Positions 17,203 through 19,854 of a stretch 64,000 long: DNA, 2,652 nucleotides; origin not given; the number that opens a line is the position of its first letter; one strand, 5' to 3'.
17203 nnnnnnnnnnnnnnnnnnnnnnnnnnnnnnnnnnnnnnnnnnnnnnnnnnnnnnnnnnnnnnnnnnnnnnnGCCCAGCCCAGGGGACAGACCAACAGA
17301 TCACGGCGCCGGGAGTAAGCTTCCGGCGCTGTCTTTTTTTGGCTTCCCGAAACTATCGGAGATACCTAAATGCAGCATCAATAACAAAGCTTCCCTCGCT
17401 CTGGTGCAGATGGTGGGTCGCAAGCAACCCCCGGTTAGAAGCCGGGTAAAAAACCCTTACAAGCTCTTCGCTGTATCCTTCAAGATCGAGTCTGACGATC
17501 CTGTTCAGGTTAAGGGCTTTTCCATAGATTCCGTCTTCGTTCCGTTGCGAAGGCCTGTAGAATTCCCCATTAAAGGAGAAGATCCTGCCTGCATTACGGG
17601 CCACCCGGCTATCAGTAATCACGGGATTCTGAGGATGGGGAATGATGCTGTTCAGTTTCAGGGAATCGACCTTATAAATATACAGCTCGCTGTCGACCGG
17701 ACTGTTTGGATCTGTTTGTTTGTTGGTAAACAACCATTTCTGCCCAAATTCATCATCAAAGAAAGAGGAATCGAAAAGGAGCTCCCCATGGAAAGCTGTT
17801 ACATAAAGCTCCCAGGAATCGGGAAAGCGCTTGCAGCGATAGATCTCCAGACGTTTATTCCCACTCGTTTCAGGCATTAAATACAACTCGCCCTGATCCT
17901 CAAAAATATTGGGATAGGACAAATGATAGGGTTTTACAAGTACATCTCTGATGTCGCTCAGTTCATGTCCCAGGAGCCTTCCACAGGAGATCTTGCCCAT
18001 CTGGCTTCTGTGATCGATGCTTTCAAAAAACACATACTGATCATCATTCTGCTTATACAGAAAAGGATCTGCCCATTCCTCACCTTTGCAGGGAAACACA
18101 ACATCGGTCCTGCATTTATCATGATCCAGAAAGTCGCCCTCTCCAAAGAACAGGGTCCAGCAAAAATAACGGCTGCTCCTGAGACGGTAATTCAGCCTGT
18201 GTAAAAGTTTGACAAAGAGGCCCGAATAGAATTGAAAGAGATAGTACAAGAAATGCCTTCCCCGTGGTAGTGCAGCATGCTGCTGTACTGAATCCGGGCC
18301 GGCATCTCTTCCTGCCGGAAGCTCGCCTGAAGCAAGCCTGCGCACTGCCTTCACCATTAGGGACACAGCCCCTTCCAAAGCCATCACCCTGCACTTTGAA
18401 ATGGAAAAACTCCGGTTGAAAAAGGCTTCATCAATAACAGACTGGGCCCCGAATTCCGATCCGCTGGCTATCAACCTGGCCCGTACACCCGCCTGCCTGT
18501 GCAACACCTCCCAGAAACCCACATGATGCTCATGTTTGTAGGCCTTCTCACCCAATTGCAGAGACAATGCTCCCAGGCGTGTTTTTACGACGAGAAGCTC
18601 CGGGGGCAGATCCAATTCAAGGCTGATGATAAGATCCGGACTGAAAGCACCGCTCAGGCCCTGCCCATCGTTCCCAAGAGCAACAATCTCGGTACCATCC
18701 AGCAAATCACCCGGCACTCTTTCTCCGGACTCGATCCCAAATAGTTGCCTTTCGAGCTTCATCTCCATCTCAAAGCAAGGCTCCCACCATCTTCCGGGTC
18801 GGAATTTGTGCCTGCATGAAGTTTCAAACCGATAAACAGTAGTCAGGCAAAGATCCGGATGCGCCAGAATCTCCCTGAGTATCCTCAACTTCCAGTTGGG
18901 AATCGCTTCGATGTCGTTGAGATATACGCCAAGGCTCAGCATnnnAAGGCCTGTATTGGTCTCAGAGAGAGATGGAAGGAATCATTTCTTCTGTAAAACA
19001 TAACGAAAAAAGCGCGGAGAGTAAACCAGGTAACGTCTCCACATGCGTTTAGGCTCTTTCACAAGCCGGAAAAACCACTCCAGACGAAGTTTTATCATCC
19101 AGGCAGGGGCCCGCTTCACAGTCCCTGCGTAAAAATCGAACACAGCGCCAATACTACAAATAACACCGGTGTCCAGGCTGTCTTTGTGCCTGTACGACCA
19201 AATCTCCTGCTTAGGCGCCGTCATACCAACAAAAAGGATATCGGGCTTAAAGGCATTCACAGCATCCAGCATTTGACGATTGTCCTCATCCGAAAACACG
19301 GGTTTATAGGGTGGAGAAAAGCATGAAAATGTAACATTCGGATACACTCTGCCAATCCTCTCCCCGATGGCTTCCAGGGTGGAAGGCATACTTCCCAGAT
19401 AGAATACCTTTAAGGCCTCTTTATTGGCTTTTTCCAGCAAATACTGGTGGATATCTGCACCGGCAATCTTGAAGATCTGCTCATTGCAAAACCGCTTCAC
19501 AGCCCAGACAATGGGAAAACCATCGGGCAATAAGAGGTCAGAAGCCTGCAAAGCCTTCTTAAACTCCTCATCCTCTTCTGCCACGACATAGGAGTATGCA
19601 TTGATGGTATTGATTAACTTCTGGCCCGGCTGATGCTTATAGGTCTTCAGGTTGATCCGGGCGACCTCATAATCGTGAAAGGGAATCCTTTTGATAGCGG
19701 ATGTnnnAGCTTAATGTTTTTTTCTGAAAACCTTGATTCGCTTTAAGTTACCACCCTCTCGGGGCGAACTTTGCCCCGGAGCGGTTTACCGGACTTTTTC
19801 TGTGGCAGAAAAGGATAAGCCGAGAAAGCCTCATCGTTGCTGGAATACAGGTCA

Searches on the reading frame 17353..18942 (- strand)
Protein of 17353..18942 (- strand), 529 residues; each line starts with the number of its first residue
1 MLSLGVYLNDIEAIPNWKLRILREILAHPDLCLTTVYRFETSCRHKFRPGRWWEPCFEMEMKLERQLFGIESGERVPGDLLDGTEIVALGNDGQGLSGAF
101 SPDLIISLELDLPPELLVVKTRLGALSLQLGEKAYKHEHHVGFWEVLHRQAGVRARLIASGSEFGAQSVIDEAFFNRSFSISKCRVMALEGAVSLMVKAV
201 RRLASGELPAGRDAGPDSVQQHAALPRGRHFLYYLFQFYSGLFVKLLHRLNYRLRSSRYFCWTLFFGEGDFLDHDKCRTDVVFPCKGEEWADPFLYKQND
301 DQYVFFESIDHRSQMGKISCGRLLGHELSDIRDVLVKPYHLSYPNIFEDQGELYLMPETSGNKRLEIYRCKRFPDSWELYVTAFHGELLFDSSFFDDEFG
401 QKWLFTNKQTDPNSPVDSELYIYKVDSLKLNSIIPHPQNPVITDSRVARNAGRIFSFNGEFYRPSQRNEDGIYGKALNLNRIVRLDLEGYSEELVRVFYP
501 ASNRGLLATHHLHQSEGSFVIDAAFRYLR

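Call 47: search_protein_families(library=pfam, proteins=[window:17353-18942:-], max_evalue=0.0001)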
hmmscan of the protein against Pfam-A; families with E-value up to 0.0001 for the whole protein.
window:17353-18942:- (529 aa): 1 family
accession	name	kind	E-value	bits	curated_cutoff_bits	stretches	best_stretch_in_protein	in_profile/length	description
PF24793.1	GINT1_N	-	3.7e-33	115.3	27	1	290-505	60-275/304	Glucosamine inositolphosphorylceramide transferase 1, N-terminal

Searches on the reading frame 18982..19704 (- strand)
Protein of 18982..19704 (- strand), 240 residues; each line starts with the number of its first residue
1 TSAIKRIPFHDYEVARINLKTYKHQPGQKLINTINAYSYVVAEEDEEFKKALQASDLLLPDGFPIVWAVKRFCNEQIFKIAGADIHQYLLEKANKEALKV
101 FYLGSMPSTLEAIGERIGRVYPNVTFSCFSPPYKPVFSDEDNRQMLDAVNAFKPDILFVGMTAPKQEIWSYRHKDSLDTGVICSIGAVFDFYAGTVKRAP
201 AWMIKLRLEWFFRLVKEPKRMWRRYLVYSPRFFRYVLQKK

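Call 47: search_protein_families(library=pfam, proteins=[window:18982-19704:-], max_evalue=0.0001)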
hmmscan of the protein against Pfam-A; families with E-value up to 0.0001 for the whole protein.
window:18982-19704:- (240 aa): 1 family
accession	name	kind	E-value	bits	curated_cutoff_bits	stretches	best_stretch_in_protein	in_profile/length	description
PF03808.19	Glyco_tran_WecG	-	9.3e-57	191.9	27.4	1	55-225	1-168/168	Glycosyl transferase WecG/TagA/CpsF family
